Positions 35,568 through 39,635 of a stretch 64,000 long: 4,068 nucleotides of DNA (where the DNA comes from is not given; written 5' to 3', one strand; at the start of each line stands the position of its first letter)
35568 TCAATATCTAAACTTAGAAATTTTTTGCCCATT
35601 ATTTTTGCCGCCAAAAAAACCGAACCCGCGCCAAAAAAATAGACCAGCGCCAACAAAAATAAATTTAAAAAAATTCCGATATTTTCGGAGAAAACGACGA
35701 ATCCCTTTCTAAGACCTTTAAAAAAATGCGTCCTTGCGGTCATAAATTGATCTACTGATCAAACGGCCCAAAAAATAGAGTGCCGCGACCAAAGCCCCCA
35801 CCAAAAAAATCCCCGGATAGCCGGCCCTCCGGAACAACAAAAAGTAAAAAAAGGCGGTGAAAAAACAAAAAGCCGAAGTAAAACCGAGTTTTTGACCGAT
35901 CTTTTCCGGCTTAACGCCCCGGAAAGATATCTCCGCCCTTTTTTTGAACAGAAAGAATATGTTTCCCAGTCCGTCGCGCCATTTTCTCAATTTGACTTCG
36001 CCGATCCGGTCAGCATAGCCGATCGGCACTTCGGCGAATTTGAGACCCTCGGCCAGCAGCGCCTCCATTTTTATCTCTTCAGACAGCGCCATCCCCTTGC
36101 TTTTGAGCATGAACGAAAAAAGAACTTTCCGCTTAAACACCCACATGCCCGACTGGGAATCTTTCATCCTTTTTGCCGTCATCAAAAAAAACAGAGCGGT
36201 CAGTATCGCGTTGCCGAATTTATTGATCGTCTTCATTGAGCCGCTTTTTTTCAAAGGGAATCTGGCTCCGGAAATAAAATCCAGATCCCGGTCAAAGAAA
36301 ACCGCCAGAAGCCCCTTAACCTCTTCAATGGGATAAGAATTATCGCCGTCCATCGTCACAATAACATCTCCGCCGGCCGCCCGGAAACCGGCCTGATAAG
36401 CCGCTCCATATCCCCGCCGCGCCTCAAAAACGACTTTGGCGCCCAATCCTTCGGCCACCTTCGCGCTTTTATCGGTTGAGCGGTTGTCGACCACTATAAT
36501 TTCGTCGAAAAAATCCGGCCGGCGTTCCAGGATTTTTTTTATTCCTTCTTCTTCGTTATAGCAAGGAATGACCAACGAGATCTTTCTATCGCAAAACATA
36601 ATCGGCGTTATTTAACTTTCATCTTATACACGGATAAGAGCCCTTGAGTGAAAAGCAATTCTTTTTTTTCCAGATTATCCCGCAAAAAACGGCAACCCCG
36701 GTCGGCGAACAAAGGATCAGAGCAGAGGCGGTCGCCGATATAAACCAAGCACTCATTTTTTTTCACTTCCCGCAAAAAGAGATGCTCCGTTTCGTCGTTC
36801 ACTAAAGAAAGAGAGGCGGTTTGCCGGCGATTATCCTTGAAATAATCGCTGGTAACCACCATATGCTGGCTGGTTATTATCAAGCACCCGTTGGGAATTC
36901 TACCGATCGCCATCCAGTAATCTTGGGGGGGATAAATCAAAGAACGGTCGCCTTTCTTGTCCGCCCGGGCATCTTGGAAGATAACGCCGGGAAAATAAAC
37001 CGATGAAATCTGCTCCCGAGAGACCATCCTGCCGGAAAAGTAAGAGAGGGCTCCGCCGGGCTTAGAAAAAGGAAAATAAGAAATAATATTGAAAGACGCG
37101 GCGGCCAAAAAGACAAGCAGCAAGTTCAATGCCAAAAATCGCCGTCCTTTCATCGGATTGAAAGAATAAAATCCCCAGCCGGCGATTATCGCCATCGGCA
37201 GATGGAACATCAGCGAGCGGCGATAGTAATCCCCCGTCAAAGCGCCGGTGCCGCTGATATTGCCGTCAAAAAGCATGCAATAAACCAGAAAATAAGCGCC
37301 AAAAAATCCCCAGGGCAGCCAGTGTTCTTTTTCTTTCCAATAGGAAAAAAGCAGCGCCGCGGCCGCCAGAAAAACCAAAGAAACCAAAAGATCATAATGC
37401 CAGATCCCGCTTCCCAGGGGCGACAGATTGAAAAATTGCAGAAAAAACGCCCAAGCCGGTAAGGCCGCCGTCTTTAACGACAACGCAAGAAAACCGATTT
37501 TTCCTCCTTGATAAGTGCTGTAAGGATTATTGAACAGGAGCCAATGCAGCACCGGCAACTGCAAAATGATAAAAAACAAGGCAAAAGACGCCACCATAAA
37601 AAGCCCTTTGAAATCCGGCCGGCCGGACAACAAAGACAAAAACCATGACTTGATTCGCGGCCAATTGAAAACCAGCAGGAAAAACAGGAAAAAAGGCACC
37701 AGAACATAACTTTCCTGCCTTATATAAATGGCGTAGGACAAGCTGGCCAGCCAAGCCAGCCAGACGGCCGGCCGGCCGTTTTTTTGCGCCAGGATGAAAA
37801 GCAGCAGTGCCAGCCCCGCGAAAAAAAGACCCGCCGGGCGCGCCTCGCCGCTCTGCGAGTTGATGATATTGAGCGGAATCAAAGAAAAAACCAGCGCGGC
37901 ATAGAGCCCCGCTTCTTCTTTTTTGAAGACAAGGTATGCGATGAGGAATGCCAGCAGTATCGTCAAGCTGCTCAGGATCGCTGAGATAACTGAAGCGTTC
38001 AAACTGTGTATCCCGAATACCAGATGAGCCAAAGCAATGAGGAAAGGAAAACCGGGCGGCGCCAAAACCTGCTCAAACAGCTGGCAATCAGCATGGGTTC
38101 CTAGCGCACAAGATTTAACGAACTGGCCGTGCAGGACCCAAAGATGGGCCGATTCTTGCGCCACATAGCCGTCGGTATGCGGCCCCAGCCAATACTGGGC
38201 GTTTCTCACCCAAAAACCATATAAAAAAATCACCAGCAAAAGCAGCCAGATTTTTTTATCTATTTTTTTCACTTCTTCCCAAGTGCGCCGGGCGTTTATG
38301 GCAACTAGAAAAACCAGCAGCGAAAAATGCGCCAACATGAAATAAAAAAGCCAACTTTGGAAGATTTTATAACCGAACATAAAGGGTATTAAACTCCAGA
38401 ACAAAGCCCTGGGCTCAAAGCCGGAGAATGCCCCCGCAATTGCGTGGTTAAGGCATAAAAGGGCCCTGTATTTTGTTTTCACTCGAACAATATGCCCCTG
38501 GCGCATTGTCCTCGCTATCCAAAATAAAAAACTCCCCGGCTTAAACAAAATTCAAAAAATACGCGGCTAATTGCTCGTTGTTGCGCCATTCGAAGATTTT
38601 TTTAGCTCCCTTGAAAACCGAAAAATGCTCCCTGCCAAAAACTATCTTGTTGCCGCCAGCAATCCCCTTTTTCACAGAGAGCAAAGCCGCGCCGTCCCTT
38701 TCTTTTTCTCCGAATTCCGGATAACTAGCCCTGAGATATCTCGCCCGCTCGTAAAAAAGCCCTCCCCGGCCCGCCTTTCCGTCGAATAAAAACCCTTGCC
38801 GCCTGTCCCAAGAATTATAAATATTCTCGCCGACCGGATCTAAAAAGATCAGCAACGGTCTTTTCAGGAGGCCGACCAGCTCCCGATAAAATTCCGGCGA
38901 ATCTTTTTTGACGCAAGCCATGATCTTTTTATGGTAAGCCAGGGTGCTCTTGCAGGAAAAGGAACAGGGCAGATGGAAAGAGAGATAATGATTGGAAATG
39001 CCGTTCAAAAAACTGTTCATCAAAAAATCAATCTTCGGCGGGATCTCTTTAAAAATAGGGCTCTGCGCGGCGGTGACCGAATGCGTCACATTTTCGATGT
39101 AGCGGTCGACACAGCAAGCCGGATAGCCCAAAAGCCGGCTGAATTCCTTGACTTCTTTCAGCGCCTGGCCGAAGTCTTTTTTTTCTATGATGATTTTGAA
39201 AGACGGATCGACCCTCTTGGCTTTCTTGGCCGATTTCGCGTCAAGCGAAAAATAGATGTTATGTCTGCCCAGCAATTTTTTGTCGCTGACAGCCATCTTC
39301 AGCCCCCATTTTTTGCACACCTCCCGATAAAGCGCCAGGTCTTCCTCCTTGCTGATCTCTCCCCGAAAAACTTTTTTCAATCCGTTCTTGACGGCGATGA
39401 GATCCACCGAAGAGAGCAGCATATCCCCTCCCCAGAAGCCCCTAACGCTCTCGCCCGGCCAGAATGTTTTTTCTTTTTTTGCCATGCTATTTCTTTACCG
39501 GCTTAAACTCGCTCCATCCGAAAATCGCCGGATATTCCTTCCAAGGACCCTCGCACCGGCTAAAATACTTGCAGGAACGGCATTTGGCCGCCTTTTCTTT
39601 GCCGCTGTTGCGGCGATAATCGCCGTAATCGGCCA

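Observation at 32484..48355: Aminoglycoside/glycan-like tailoring set interleaved with the rSAM genes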

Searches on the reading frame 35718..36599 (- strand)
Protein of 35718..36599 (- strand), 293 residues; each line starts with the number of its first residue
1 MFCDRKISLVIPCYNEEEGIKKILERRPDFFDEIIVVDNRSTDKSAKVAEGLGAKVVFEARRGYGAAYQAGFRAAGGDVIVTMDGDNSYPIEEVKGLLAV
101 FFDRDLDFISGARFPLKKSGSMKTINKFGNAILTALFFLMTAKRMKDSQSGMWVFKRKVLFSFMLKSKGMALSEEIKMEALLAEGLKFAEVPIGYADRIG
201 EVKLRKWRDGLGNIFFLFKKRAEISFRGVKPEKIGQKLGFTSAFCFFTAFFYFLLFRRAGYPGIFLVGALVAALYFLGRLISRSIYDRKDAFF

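Call 4: search_protein_families(library=pfam, proteins=[window:35718-36599:-], max_evalue=0.01)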
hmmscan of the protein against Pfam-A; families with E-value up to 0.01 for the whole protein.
window:35718-36599:- (293 aa): 4 families
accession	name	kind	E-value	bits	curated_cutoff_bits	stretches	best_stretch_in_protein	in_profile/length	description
PF00535.33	Glycos_transf_2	-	1.2e-23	84.3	23.3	1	8-160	1-164/168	Glycosyl transferase family 2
PF13641.12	Glyco_tranf_2_3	-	0.00023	21.7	27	1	7-127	3-137/230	Glycosyltransferase like family 2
PF10111.15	Glyco_tranf_2_2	-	0.0026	17.8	27.3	1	8-91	1-96/276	Glycosyltransferase like family 2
PF13704.12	Glyco_tranf_2_4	-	0.0029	18.5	27.5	1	15-71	2-60/98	Glycosyl transferase family 2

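Call 10: search_protein_families(library=ncbifam, proteins=[window:35718-36599:-], max_evalue=0.001)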
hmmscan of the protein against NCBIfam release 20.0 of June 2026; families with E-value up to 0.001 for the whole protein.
window:35718-36599:- (293 aa): 13 families
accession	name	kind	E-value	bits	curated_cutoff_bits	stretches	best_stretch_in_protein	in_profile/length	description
TIGR04182.1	glyco_TIGR04182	equivalog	2.2e-36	125.7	325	1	7-219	2-216/293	S-layer glycoprotein N-glycosyltransferase AglJ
NF041391.1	DPhHxTase_Halo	equivalog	2.3e-30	105.2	375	1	13-210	3-198/213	dolichyl-phosphate hexose transferase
NF058614.1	PPMAGASynPpgS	equivalog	5.4e-21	75.1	370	1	8-193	3-194/226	polyprenyl-phospho-N-acetylgalactosaminyl synthase PpgS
NF007986.1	PRK10714.1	equivalog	1.4e-13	50.5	529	1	5-167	6-175/316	undecaprenyl-phosphate 4-deoxy-4-formamido-L-arabinose transferase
NF010496.0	PRK13915.1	equivalog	1.9e-12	46.9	262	1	4-112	30-154/307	glucosyl-3-phosphoglycerate synthase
TIGR04283.1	glyco_like_mftF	equivalog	9.9e-12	44.9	182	1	7-120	1-115/221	TIGR04283 family arsenosugar biosynthesis glycosyltransferase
NF047588.1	GlcsyltransPgfSStrep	equivalog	5.6e-10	38.9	500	1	6-207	2-205/308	glycosyltransferase PgfS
TIGR03965.1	mycofact_glyco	equivalog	2.2e-07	30.1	280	1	5-116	74-194/467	mycofactocin biosynthesis glycosyltransferase MftF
NF038302.1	EPS_HpsE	equivalog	3.8e-07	29.4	300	1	7-88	3-98/307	hormogonium polysaccharide biosynthesis glycosyltransferase HpsE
TIGR03937.1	PgaC_IcaA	equivalog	4.4e-07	29.2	422.3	1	6-87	46-136/407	poly-beta-1,6-N-acetyl-D-glucosamine synthase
NF007482.0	PRK10073.1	equivalog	7.7e-06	25.1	423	1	5-109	6-118/334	glycosyltransferase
TIGR04195.1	S_glycosyl_SunS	equivalog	1.2e-05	24.4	350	1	9-50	61-102/421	SunS family peptide S-glycosyltransferase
NF041875.1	EPS_EpsD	equivalog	0.00021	20.8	370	1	7-88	1-91/325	exopolysaccharide biosynthesis glycosyltransferase EpsD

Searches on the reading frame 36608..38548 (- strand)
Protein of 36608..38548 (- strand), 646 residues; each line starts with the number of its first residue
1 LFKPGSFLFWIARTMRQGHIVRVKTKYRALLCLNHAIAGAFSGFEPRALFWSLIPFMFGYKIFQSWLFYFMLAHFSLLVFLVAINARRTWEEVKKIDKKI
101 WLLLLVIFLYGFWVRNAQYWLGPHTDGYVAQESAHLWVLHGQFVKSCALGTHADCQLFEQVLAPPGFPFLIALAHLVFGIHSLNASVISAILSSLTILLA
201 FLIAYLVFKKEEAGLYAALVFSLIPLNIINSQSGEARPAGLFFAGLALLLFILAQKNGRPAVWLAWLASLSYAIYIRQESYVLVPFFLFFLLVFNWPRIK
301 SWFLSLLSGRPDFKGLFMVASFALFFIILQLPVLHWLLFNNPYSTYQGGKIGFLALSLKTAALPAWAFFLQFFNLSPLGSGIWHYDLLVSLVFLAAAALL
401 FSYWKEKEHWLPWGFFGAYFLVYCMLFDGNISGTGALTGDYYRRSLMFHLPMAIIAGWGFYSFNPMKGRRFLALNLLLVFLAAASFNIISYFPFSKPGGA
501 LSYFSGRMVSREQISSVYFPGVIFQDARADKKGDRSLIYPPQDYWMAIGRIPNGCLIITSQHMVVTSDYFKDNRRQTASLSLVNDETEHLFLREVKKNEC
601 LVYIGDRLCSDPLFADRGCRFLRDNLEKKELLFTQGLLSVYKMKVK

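Call 4: search_protein_families(library=pfam, proteins=[window:36608-38548:-], max_evalue=0.01)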
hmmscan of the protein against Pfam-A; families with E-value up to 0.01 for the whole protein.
window:36608-38548:- (646 aa): 1 family
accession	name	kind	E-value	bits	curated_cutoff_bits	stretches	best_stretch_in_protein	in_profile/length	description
PF13231.12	PMT_2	-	1.8e-11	45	26.1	1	164-301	3-140/160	Dolichyl-phosphate-mannose-protein mannosyltransferase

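Call 10: search_protein_families(library=ncbifam, proteins=[window:36608-38548:-], max_evalue=0.001)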
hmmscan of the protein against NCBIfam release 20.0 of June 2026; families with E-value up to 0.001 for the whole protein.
window:36608-38548:- (646 aa): 0 families

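Call 40: search_solved_structures(query=window:36608-38548:-, max_evalue=0.1)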
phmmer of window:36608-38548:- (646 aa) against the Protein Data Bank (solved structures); distinct sequences matched with E-value up to 0.1: 0.

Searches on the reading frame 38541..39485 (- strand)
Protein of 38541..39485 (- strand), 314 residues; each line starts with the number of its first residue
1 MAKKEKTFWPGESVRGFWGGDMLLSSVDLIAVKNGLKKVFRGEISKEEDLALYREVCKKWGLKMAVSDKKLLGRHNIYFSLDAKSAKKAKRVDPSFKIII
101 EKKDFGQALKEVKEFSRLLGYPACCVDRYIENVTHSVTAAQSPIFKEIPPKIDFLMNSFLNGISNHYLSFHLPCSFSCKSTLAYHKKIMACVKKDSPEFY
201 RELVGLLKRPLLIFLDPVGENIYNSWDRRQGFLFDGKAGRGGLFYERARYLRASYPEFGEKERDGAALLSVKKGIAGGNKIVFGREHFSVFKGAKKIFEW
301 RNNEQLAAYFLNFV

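Call 4: search_protein_families(library=pfam, proteins=[window:38541-39485:-], max_evalue=0.01)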
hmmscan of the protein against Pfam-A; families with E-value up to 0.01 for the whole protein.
window:38541-39485:- (314 aa): 1 family
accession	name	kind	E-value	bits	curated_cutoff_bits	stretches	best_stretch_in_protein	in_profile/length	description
PF04467.17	DUF483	-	9.4e-09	35.8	25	1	101-196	25-110/122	Protein of unknown function (DUF483)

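Call 10: search_protein_families(library=ncbifam, proteins=[window:38541-39485:-], max_evalue=0.001)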
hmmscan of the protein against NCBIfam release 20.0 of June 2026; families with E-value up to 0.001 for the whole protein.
window:38541-39485:- (314 aa): 0 families

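Call 35: find_homologous_proteins(query=window:38541-39485:-, max_evalue=0.00001)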
Query window:38541-39485:- (314 aa): 4 proteins with E <= 0.00001 among 1876 candidates.
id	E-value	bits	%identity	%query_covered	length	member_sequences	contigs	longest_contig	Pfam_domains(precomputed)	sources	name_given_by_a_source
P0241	7.1e-211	717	100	100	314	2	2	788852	PF04467.18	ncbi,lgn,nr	ncbi:MAG: DUF483 domain-containing protein [Candidatus Portnoybacteria bacterium]|nr:DUF483 domain-c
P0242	1.4e-121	424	59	100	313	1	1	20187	-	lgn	-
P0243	2.9e-72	262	44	96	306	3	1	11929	PF04467.18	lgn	-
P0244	6.9e-31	126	30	91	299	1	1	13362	-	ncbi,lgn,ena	-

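Call 36: find_encoding_contigs(protein=P0242, flank=10000, max_places=2)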
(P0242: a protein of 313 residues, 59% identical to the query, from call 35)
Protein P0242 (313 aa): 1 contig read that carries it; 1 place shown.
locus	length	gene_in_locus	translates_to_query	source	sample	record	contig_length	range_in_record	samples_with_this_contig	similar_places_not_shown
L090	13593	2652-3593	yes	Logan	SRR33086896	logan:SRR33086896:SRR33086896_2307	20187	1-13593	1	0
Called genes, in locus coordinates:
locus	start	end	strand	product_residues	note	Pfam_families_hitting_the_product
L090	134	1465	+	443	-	PF04055:Radical_SAM, PF13353:Fer4_12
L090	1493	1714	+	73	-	-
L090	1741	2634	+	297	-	PF04055:Radical_SAM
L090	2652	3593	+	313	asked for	-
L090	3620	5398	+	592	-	PF13231:PMT_2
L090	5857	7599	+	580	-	PF02543:Carbam_trans_N, PF16861:Carbam_trans_C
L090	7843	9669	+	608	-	-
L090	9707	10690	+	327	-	PF04055:Radical_SAM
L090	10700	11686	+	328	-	PF04055:Radical_SAM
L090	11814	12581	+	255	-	PF04055:Radical_SAM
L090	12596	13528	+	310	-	PF04055:Radical_SAM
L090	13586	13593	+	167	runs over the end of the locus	PF25788:Ig_Rha78A_N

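Call 37: find_encoding_contigs(protein=P0243, flank=10000, max_places=2)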
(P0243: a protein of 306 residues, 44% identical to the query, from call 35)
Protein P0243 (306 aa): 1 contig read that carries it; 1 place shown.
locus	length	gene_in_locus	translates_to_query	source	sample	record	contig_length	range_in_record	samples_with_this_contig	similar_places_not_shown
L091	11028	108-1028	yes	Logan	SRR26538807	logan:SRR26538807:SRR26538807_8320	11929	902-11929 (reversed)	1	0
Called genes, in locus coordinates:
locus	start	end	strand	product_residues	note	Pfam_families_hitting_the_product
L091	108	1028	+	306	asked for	PF04467:DUF483 (weak)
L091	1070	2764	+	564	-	PF13231:PMT_2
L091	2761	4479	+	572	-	-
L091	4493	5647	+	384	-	PF00155:Aminotran_1_2 (weak), PF01041:DegT_DnrJ_EryC1, PF01053:Cys_Met_Meta_PP (weak), PF01212:Beta_elim_lyase (weak)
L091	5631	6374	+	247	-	PF00535:Glycos_transf_2, PF10111:Glyco_tranf_2_2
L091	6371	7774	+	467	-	PF02310:B12-binding, PF04055:Radical_SAM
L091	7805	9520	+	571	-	PF00535:Glycos_transf_2, PF04055:Radical_SAM, PF13353:Fer4_12 (weak)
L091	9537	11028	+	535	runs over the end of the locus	PF13231:PMT_2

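Call 38: find_encoding_contigs(protein=P0244, flank=10000, max_places=2)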
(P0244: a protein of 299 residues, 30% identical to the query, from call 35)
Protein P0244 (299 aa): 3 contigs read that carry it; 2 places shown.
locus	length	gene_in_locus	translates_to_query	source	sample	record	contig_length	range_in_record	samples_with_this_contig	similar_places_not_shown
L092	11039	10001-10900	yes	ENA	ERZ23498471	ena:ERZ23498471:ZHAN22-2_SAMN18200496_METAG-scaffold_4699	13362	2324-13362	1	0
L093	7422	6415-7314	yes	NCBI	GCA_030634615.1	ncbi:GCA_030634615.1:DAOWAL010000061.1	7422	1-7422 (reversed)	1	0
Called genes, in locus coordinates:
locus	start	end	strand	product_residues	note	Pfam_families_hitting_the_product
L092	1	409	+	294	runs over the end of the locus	PF04467:DUF483 (weak)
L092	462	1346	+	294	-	PF04467:DUF483 (weak)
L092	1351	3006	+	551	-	PF13231:PMT_2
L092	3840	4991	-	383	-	PF13439:Glyco_transf_4 (weak), PF13477:Glyco_trans_4_2 (weak), PF00534:Glycos_transf_1, PF13692:Glyco_trans_1_4 (weak)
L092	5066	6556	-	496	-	PF00082:Peptidase_S8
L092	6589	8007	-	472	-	PF13353:Fer4_12 (weak), PF04055:Radical_SAM, PF13186:SPASM (faint)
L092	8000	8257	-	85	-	-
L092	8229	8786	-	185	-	PF27806:HxsD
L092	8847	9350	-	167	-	PF06819:Arc_PepC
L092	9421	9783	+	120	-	-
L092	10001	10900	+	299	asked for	-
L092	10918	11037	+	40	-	?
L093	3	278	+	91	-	?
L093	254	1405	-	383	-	PF13439:Glyco_transf_4 (weak), PF13477:Glyco_trans_4_2 (weak), PF00534:Glycos_transf_1, PF13692:Glyco_trans_1_4 (weak)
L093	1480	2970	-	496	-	PF00082:Peptidase_S8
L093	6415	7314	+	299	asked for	-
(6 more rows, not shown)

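Call 39: search_solved_structures(query=window:38541-39485:-, max_evalue=1)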
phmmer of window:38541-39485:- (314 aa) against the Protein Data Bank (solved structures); distinct sequences matched with E-value up to 1: 1.
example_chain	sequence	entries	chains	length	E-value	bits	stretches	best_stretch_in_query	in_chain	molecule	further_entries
5xxu_S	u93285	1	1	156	0.15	14.5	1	32-77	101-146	Ribosomal protein uS13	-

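Call 48: predict_structure(alignment_id=A2)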
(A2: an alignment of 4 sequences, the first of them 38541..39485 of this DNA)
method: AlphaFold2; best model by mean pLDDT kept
length: 314 residues; sequences in the alignment: 4
mean_pLDDT: 58.2   pTM: 0.58
mean pLDDT of the five models: 58.2, 57.7, 54.6, 53.8, 53.7
residues with pLDDT >= 90: 20; 70-90: 99; 50-70: 61; < 50: 134
segments of 3 or more residues with pLDDT < 50: 1-21, 136-177, 208-266, 304-314
pLDDT, mean of each block of 10 residues (from residue 1): 28 37 63 86 80 83 90 82 94 77 73 81 70 50 38 33 37 47 73 76 52 35 33 33 32 29 46 65 61 82 46 31
secondary structure, 60 per line:
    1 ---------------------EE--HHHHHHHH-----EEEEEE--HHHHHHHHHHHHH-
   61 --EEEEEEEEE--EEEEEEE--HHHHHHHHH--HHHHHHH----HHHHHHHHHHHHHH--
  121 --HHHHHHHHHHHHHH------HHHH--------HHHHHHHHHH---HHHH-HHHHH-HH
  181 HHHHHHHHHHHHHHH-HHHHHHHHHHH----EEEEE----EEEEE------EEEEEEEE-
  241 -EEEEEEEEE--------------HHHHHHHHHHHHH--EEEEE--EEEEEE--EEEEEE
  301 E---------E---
elements in order: H26-33 E39-44 H47-59 E63-71 E74-80 H83-91 H94-100 H105-118 H123-136 H143-146 H155-164 H168-171 H173-177 H179-195 H197-207 E212-216 E221-225 E232-239 E242-250 H265-277 E280-284 E287-292 E295-301

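Call 52: fold_search(model_id=the predicted structure, library=pdb)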
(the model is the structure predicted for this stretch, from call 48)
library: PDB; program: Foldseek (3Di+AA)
matches with E <= 10: 602; with E <= 0.001: 0
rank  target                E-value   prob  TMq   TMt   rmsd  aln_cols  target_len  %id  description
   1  2guk_A                3.4e-03  1.00  0.24  0.61   5.4       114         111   12  Crystal Structure of the Conserved Protein of Unknown Function from Porphyromonas gingivalis (released 2006-05-30)
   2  2guk_B                3.8e-03  1.00  0.26  0.66   5.2       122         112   12  Crystal Structure of the Conserved Protein of Unknown Function from Porphyromonas gingivalis (released 2006-05-30)
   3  9k9r_A                8.0e-02  0.09  0.13  0.06  18.7       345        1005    8  MPXV DNA polymerase in complex with primer/5U template DNA (released 2025-03-05)
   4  5n2h                  1.0e-01  0.07  0.13  0.06  18.8       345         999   11  Structure of the E9 DNA polymerase exonuclease deficient mutant (D166A+E168A) from vaccinia virus (released 2017-11-29)
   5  9k9u_A                1.2e-01  0.06  0.13  0.06  19.0       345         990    9  MPXV DNA polymerase complex in editing state 1 (released 2025-02-26)
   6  8hpa_A                1.3e-01  0.09  0.15  0.07  18.1       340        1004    8  Monkeypox virus DNA replication holoenzyme F8, A22 and E4 complex in a DNA binding form (released 2024-01-31)
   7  4r29_B                1.4e-01  0.92  0.26  0.38   4.7       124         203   10  Crystal structure of bacterial cysteine methyltransferase effector NleE (released 2014-12-03)
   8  4r29_C                1.4e-01  0.85  0.24  0.35   5.8       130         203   11  Crystal structure of bacterial cysteine methyltransferase effector NleE (released 2014-12-03)
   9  1ef0_A                3.6e-01  0.21  0.13  0.11  11.0       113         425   14  CRYSTAL STRUCTURE OF PI-SCEI MINIPRECURSOR (released 2000-06-07)
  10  6gfk_C                3.8e-01  0.69  0.13  0.18   3.7        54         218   17  delta-N METTL16 MTase domain (released 2018-09-19)
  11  3hyi                  3.8e-01  0.11  0.14  0.15  25.0       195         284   14  Crystal structure of full-length DUF199/WhiA from Thermatoga maritima (released 2009-09-01)
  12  9gfs_C                4.0e-01  0.63  0.14  0.15   4.4        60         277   10  PsiM in complex with SAH (released 2025-07-23)
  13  6gfk_B                4.2e-01  0.66  0.14  0.19   3.8        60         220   17  delta-N METTL16 MTase domain (released 2018-09-19)
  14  6ghu_A                4.5e-01  0.66  0.12  0.38   2.7        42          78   10  Crystal structure of the periplasmic domain of XcpY, oP crystal form. (released 2018-11-21)
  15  4r29_D                4.7e-01  0.63  0.25  0.36   5.2       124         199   11  Crystal structure of bacterial cysteine methyltransferase effector NleE (released 2014-12-03)
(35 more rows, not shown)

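Call 54: search_protein_families(library=padloc, proteins=[window:38541-39485:-], max_evalue=0.001)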
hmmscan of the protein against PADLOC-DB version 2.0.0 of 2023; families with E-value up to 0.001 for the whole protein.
window:38541-39485:- (314 aa): 0 families

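Call 76: list_cluster_members(proteins=[P0244, P0004, P0003, P0009, P0125, P0122])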
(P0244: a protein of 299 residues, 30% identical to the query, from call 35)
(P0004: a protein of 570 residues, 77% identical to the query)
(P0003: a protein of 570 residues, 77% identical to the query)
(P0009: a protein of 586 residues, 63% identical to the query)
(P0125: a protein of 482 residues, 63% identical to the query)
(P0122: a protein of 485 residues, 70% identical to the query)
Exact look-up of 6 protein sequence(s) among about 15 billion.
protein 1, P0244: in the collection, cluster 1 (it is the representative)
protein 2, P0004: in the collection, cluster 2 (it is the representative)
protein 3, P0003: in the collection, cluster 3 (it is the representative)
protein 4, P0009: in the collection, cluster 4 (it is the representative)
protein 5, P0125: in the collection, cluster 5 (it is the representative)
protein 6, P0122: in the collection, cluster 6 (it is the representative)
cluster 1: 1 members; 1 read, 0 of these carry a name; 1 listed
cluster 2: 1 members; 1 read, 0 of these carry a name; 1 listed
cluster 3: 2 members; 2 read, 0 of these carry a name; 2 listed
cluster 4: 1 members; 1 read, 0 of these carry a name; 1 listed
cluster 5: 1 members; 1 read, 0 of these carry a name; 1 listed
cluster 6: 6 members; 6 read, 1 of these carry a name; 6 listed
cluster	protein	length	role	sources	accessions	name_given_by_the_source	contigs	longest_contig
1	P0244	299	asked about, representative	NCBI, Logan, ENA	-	-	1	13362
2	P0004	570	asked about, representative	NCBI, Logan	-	-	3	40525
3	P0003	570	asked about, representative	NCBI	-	-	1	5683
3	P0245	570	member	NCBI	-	-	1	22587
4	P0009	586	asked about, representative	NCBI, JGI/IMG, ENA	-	-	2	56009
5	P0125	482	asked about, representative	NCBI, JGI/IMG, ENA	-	-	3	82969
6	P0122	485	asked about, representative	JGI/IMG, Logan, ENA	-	-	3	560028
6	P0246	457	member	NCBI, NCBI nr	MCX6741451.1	MAG: His-Xaa-Ser system radical SAM maturase HxsB, partial [Candidatus Parcubacteria ... | His-Xaa-Ser system radical SAM maturase HxsB [Candidatus Parcubacteria bacterium]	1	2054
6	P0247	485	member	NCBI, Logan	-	-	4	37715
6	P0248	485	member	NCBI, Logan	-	-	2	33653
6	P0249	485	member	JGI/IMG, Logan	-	-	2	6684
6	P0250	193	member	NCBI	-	-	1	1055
